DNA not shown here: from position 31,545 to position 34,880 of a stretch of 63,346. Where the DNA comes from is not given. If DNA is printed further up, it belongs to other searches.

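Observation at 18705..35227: A 16.5-kb, ten-gene colinear unit: marR, A6, cytochrome b, gamma, beta, A5, A4, A3, chaperone, cytochrome c fusion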

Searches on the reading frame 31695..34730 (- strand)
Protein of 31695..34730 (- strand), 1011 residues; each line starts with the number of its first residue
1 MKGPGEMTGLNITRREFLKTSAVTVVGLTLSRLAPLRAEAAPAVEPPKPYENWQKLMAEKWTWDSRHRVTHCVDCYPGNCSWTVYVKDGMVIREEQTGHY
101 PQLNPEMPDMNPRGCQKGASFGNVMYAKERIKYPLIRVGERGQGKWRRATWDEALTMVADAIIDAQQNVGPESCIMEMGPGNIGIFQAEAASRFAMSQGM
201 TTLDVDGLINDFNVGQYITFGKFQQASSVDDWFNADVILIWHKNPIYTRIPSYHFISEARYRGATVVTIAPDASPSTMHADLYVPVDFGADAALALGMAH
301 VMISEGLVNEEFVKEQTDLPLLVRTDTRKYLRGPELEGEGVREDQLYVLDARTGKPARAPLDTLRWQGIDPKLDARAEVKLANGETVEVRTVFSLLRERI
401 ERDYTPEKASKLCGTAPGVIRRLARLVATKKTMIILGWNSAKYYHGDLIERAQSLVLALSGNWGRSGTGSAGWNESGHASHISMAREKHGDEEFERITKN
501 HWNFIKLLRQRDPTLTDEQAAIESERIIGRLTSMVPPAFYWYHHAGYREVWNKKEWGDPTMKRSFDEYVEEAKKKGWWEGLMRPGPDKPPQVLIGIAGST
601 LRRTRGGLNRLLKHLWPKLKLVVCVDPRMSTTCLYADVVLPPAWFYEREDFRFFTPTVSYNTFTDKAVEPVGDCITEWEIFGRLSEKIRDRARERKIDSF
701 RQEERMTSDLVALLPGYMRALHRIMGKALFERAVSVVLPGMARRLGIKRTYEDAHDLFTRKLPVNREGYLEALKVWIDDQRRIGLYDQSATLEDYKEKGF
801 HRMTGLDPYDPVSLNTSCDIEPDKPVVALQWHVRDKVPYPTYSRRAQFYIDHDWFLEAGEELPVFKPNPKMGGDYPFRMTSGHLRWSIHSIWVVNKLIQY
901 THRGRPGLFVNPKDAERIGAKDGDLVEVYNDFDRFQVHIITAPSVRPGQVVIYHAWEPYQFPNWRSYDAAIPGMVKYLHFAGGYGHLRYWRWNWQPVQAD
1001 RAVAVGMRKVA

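Call 4: search_protein_families(library=pfam, proteins=[window:31695-34730:-], max_evalue=0.001)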
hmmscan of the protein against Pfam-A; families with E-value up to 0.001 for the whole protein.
window:31695-34730:- (1011 aa): 2 families
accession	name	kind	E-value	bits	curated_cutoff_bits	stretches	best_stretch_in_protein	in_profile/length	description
PF00384.28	Molybdopterin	-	2.1e-46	159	24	1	130-687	1-353/353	Molybdopterin oxidoreductase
PF01568.27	Molydop_binding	-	2.8e-14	53.5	26.8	1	877-958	1-82/110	Molydopterin dinucleotide binding domain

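Call 13: find_encoding_contigs(protein=window:31695-34730:-, flank=10000, max_places=5)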
Protein window:31695-34730:- (1011 aa): 1 contig read that carries it; 1 place shown.
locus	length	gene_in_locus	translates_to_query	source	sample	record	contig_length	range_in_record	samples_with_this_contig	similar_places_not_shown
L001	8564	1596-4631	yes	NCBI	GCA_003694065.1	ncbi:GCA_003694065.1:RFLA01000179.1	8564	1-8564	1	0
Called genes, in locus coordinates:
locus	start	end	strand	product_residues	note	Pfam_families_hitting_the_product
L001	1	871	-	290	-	PF00384:Molybdopterin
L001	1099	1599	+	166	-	PF12802:MarR_2, PF01047:MarR, PF13463:HTH_27 (faint)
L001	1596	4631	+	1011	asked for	PF00384:Molybdopterin, PF01568:Molydop_binding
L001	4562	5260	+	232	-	PF01292:Ni_hydr_CYTB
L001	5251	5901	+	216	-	PF09459:EB_dh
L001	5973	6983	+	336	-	PF12797:Fer4_2 (faint), PF13237:Fer4_10 (weak), PF13247:Fer4_11, PF12838:Fer4_7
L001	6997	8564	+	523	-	PF00384:Molybdopterin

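Call 14: find_homologous_proteins(query=window:31695-34730:-, max_evalue=1e-50)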
Query window:31695-34730:- (1011 aa): 2821 proteins with E <= 1e-50 among 8000 candidates; the best 120 are listed.
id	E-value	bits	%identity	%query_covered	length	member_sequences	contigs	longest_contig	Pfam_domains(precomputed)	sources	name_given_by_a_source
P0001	0.0e+0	2211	90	99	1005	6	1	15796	PF10518.15,PF00384.28,PF01568.28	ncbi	-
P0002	0.0e+0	1805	74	99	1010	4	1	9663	PF00384.28,PF01568.28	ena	-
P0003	0.0e+0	1794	72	99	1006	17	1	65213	PF00384.28,PF01568.28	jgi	-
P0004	0.0e+0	1730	70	99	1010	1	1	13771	PF00384.28,PF01568.28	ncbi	-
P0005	0.0e+0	1721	70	99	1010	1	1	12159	PF00384.28,PF01568.28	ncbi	-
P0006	0.0e+0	1708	71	95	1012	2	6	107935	PF00384.28,PF01568.28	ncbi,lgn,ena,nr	ncbi:MAG: molybdopterin-dependent oxidoreductase [Proteobacteria bacterium]|nr:molybdopterin-depende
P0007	0.0e+0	1667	68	99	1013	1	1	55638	PF00384.28,PF01568.28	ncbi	-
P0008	0.0e+0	1388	59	99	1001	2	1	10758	PF00384.28,PF01568.28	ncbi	-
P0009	0.0e+0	1385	58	99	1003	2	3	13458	PF00384.28,PF01568.28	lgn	-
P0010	0.0e+0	1385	58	99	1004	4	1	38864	PF00384.28,PF01568.28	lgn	-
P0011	0.0e+0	1360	57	99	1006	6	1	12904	PF00384.28,PF01568.28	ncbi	-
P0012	0.0e+0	1281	60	90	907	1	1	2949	PF00384.28,PF01568.28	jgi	jgi:anaerobic selenocysteine-containing dehydrogenase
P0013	0.0e+0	1167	52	99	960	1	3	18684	PF00384.28,PF01568.28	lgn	-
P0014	0.0e+0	1149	52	99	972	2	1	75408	PF00384.28,PF01568.28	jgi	-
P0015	0.0e+0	1142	52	99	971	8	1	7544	PF00384.28,PF01568.28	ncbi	-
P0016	0.0e+0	1134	51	99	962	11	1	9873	PF00384.28,PF01568.28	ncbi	-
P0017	0.0e+0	1134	51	99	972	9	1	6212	PF00384.28,PF01568.28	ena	-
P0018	0.0e+0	1122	51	99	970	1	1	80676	PF00384.28,PF01568.28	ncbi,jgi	-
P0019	0.0e+0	1122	51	99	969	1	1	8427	PF00384.28,PF01568.28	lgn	-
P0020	0.0e+0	1118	51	99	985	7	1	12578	PF00384.28,PF01568.28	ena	-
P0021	0.0e+0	1117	51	99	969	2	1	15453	PF00384.28,PF01568.28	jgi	jgi:DMSO reductase family type II enzyme molybdopterin subunit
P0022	0.0e+0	1117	51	99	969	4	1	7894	PF00384.28,PF01568.28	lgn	-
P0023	0.0e+0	1116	52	99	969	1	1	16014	PF00384.28,PF01568.28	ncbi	ncbi:MAG: molybdopterin-dependent oxidoreductase, partial [Chloroflexota bacterium]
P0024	0.0e+0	1115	50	99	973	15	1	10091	PF00384.28,PF01568.28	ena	-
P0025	0.0e+0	1113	51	99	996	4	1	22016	PF00384.28,PF01568.28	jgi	jgi:DMSO reductase family type II enzyme molybdopterin subunit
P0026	0.0e+0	1113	50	99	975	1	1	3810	PF00384.28,PF01568.28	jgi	jgi:DMSO reductase family type II enzyme molybdopterin subunit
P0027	0.0e+0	1112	51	100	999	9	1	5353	PF00384.28,PF01568.28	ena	-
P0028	0.0e+0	1112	51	99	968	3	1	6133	PF00384.28,PF01568.28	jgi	jgi:DMSO reductase family type II enzyme molybdopterin subunit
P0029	0.0e+0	1112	51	99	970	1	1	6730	PF00384.28,PF01568.28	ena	-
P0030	0.0e+0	1109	51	99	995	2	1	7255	PF00384.28,PF01568.28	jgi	jgi:DMSO reductase family type II enzyme molybdopterin subunit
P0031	0.0e+0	1108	50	99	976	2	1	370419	PF00384.28,PF01568.28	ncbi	-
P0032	0.0e+0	1105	52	99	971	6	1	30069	PF00384.28,PF01568.28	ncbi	ncbi:MAG: molybdopterin-dependent oxidoreductase [Dehalococcoidia bacterium]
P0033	0.0e+0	1105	51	99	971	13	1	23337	PF00384.28,PF01568.28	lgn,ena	-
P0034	0.0e+0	1104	52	99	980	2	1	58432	PF00384.28,PF01568.28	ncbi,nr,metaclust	ncbi:MAG: hypothetical protein A2148_04695 [Chloroflexi bacterium RBG_16_68_14]|nr:MAG: hypothetical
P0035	0.0e+0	1104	51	99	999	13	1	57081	PF00384.28,PF01568.28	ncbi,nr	ncbi:MAG: molybdopterin-dependent oxidoreductase [Chloroflexi bacterium]|nr:molybdopterin-dependent 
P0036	0.0e+0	1103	51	99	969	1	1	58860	PF00384.28,PF01568.28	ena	-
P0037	0.0e+0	1103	51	99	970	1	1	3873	PF00384.28,PF01568.28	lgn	-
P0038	0.0e+0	1102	51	98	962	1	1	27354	PF00384.28,PF01568.28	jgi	jgi:DMSO reductase family type II enzyme molybdopterin subunit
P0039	0.0e+0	1102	51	99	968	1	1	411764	PF00384.28,PF01568.28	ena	-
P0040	0.0e+0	1102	50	99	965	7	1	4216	PF00384.28,PF01568.28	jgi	-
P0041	0.0e+0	1101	51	99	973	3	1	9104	PF00384.28,PF01568.28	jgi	-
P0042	0.0e+0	1101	49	99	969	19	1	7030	PF00384.28,PF01568.28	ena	-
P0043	0.0e+0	1098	51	99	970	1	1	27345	PF00384.28,PF01568.28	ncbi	-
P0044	0.0e+0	1097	52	99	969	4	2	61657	PF00384.28,PF01568.28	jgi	-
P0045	0.0e+0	1095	50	99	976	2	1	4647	PF00384.28,PF01568.28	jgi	jgi:DMSO reductase family type II enzyme molybdopterin subunit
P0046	0.0e+0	1094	51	99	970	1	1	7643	PF00384.28,PF01568.28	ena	-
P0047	0.0e+0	1094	49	99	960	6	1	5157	PF00384.28,PF01568.28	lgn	-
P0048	0.0e+0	1093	50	99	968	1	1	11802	PF00384.28,PF01568.28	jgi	-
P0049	0.0e+0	1093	51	99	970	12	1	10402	PF00384.28,PF01568.28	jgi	jgi:DMSO reductase family type II enzyme molybdopterin subunit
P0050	0.0e+0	1093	51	99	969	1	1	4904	PF00384.28,PF01568.28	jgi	jgi:DMSO reductase family type II enzyme molybdopterin subunit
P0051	0.0e+0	1092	51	99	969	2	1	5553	PF00384.28,PF01568.28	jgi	jgi:DMSO reductase family type II enzyme molybdopterin subunit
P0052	0.0e+0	1092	50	99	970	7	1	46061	PF10518.15,PF00384.28,PF01568.28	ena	-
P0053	0.0e+0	1091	50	99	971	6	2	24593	PF00384.28,PF01568.28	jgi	jgi:DMSO reductase family type II enzyme molybdopterin subunit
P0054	0.0e+0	1091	51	99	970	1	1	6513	PF00384.28,PF01568.28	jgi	jgi:DMSO reductase family type II enzyme molybdopterin subunit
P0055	0.0e+0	1090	50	99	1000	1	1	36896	PF00384.28,PF01568.28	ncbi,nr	ncbi:MAG: molybdopterin-dependent oxidoreductase [Nitrospirae bacterium]|nr:molybdopterin-dependent 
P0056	0.0e+0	1090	49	99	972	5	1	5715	PF00384.28,PF01568.28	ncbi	-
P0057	0.0e+0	1090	50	99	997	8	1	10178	PF00384.28,PF01568.28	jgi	jgi:DMSO reductase family type II enzyme molybdopterin subunit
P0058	0.0e+0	1089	49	99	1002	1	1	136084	PF00384.28,PF01568.28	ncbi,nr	ncbi:MAG: molybdopterin-dependent oxidoreductase [Nitrospirae bacterium]|nr:molybdopterin-dependent 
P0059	0.0e+0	1088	50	99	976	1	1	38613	PF00384.28,PF01568.28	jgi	jgi:DMSO reductase family type II enzyme molybdopterin subunit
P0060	0.0e+0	1087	50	100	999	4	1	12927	PF00384.28,PF01568.28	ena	-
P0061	0.0e+0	1083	50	99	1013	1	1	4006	PF00384.28,PF01568.28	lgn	-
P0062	0.0e+0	1081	50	99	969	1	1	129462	PF00384.28,PF01568.28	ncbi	-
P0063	0.0e+0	1079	50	99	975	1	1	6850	PF00384.28,PF01568.28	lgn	-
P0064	0.0e+0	1079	50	95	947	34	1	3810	PF00384.28,PF01568.28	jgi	jgi:DMSO reductase family type II enzyme molybdopterin subunit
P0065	0.0e+0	1075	49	99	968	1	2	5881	PF00384.28,PF01568.28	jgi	-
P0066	0.0e+0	1074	49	99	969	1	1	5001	PF00384.28,PF01568.28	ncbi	-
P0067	0.0e+0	1074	50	99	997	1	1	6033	PF00384.28,PF01568.28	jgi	-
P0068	0.0e+0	1073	49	99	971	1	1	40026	PF10518.15,PF00384.28,PF01568.28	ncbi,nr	ncbi:MAG: molybdopterin-dependent oxidoreductase [Chloroflexi bacterium]|nr:molybdopterin-dependent 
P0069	0.0e+0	1073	50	99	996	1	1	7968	PF00384.28,PF01568.28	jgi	jgi:DMSO reductase family type II enzyme molybdopterin subunit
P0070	0.0e+0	1073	49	99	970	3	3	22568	PF00384.28,PF01568.28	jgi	-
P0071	0.0e+0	1071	49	99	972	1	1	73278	PF00384.28,PF01568.28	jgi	jgi:DMSO reductase family type II enzyme molybdopterin subunit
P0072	0.0e+0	1070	50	99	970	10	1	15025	PF00384.28,PF01568.28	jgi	jgi:DMSO reductase family type II enzyme molybdopterin subunit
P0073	0.0e+0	1067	49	99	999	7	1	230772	PF00384.28,PF01568.28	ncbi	-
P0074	0.0e+0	1059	49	97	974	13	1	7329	PF00384.28,PF01568.28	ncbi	-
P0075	0.0e+0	1058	49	99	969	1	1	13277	PF00384.28,PF01568.28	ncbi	ncbi:MAG: hypothetical protein Kow0099_37950 [Candidatus Abyssubacteria bacterium]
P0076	0.0e+0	1056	49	99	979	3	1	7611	PF00384.28,PF01568.28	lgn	-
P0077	0.0e+0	1053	50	97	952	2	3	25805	PF00384.28,PF01568.28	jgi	-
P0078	0.0e+0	1051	48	99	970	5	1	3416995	PF00384.28,PF01568.28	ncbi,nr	ncbi:MAG: molybdopterin-dependent oxidoreductase [Deltaproteobacteria bacterium]|nr:MAG: molybdopter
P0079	0.0e+0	1048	49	99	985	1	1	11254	PF00384.28,PF01568.28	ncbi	-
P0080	0.0e+0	1046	48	99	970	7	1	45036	PF00384.28,PF01568.28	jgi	jgi:DMSO reductase family type II enzyme molybdopterin subunit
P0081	0.0e+0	1045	48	99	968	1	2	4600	PF00384.28,PF01568.28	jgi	jgi:DMSO reductase family type II enzyme molybdopterin subunit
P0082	0.0e+0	1045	48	99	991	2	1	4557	PF00384.28,PF01568.28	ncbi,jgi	jgi:DMSO reductase family type II enzyme molybdopterin subunit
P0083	0.0e+0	1045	48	99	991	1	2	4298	PF00384.28,PF01568.28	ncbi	-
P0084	0.0e+0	1044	47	99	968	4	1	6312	PF00384.28,PF01568.28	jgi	jgi:DMSO reductase family type II enzyme molybdopterin subunit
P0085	0.0e+0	1044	46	99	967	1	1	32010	PF00384.28,PF01568.28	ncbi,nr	ncbi:molybdopterin-dependent oxidoreductase [Candidatus Poribacteria bacterium]|nr:molybdopterin-dep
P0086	0.0e+0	1043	48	99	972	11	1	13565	PF00384.28,PF01568.28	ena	-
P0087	0.0e+0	1042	49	100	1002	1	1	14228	PF00384.28,PF01568.28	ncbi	-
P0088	0.0e+0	1040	49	99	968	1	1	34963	PF00384.28,PF01568.28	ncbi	-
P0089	0.0e+0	1039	49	99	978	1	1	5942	PF00384.28,PF01568.28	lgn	-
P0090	0.0e+0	1037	49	95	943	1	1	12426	PF00384.28,PF01568.28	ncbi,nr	ncbi:MAG: molybdopterin-dependent oxidoreductase [Chloroflexota bacterium]|nr:molybdopterin-dependen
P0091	0.0e+0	1037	47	99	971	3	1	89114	PF00384.28,PF01568.28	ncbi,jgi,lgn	-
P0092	0.0e+0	1037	52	64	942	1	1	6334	PF00384.28,PF01568.28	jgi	jgi:DMSO reductase family type II enzyme molybdopterin subunit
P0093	0.0e+0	1037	49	99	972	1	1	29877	PF00384.28,PF01568.28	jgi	-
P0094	0.0e+0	1036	49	96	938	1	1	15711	PF00384.28,PF01568.28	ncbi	-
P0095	0.0e+0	1036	48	99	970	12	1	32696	PF00384.28,PF01568.28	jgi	-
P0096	0.0e+0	1035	47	99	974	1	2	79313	PF00384.28,PF01568.28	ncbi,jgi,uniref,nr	ncbi:MAG: ethylbenzene dehydrogenase [Candidatus Abyssobacteria bacterium SURF_5]|uniref:Ethylbenzen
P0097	0.0e+0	1035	48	99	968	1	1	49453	PF00384.28,PF01568.28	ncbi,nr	ncbi:molybdopterin-dependent oxidoreductase [Candidatus Poribacteria bacterium]|nr:molybdopterin-dep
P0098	0.0e+0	1034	48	99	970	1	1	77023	PF00384.28,PF01568.28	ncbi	-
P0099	0.0e+0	1034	47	99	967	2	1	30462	PF00384.28,PF01568.28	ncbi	-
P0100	0.0e+0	1033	47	99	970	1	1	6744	PF00384.28,PF01568.28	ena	-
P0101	0.0e+0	1032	48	99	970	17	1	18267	PF00384.28,PF01568.28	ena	-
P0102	0.0e+0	1032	47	99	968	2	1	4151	PF00384.28,PF01568.28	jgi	-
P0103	0.0e+0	1029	47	99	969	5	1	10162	PF00384.28,PF01568.28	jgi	jgi:DMSO reductase family type II enzyme molybdopterin subunit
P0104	0.0e+0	1029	48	98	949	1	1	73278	PF00384.28,PF01568.28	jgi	jgi:DMSO reductase family type II enzyme molybdopterin subunit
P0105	0.0e+0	1024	47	99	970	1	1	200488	PF00384.28,PF01568.28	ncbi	-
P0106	0.0e+0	1024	48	99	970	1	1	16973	PF00384.28,PF01568.28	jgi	jgi:DMSO reductase family type II enzyme molybdopterin subunit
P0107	0.0e+0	1023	47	99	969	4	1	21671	PF00384.28,PF01568.28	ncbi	-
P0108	0.0e+0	1023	48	99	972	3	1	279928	PF00384.28,PF01568.28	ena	-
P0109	0.0e+0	1022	46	99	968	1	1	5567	PF00384.28,PF01568.28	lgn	-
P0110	0.0e+0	1021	48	99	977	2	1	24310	PF00384.28,PF01568.28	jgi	jgi:DMSO reductase family type II enzyme molybdopterin subunit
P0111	0.0e+0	1019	47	99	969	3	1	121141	PF00384.28,PF01568.28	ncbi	-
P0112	0.0e+0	1019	47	99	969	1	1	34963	PF00384.28,PF01568.28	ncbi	-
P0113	0.0e+0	1018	47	99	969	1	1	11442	PF00384.28,PF01568.28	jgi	jgi:DMSO reductase family type II enzyme molybdopterin subunit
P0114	0.0e+0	1016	47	99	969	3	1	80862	PF00384.28,PF01568.28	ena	-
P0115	0.0e+0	1015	47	99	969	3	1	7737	PF00384.28,PF01568.28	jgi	jgi:DMSO reductase family type II enzyme molybdopterin subunit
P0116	0.0e+0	1014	47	99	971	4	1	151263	PF00384.28,PF01568.28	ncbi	ncbi:MAG: molybdopterin-dependent oxidoreductase [Thermodesulfobacteriota bacterium]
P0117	0.0e+0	1014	47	96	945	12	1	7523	PF00384.28,PF01568.28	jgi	-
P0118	0.0e+0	1014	47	99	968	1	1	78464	PF00384.28,PF01568.28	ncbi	-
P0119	0.0e+0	1014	47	99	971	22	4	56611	PF00384.28,PF01568.28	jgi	jgi:DMSO reductase family type II enzyme molybdopterin subunit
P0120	0.0e+0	1014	47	99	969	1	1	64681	PF00384.28,PF01568.28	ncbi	-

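Call 15: find_encoding_contigs(protein=P0006, flank=10000, max_places=2)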
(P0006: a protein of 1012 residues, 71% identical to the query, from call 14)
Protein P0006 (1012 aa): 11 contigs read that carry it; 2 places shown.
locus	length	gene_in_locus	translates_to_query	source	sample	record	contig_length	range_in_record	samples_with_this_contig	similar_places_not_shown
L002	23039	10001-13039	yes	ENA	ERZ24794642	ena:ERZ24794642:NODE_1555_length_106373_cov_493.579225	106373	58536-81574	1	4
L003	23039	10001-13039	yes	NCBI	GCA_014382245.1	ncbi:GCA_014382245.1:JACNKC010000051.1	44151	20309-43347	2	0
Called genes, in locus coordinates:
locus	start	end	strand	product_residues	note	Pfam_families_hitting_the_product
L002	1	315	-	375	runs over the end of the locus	PF08240:ADH_N, PF00107:ADH_zinc_N, PF13602:ADH_zinc_N_2 (weak)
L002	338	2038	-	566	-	PF02770:Acyl-CoA_dh_M (weak), PF00441:Acyl-CoA_dh_1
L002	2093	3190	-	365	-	PF13795:HupE_UreJ_2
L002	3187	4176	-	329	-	PF13145:Rotamase_2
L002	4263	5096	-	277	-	PF13714:PEP_mutase, PF00463:ICL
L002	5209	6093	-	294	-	PF04055:Radical_SAM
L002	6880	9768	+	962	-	PF00384:Molybdopterin, PF01568:Molydop_binding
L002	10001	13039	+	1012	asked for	PF00384:Molybdopterin, PF01568:Molydop_binding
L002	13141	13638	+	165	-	PF01292:Ni_hydr_CYTB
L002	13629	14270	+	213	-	PF09459:EB_dh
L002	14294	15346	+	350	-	PF12797:Fer4_2 (faint), PF12838:Fer4_7 (weak), PF13237:Fer4_10 (weak), PF13247:Fer4_11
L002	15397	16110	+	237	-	PF02613:Nitrate_red_del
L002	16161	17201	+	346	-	PF00296:Bac_luciferase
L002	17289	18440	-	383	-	PF00108:Thiolase_N (weak), PF02803:Thiolase_C (weak), PF22691:Thiolase_C_1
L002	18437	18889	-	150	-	PF12172:zf-ChsH2 (weak), PF01796:OB_ChsH2_C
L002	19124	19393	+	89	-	PF13370:Fer4_13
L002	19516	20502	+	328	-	PF11583:AurF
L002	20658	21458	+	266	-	PF02798:GST_N, PF13409:GST_N_2, PF13417:GST_N_3, PF00043:GST_C (weak), PF13410:GST_C_2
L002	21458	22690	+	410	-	PF02771:Acyl-CoA_dh_N (weak), PF08028:Acyl-CoA_dh_2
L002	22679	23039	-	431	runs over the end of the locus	PF04055:Radical_SAM, PF08369:PCP_red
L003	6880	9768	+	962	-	PF00384:Molybdopterin, PF01568:Molydop_binding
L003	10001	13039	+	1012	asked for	PF00384:Molybdopterin, PF01568:Molydop_binding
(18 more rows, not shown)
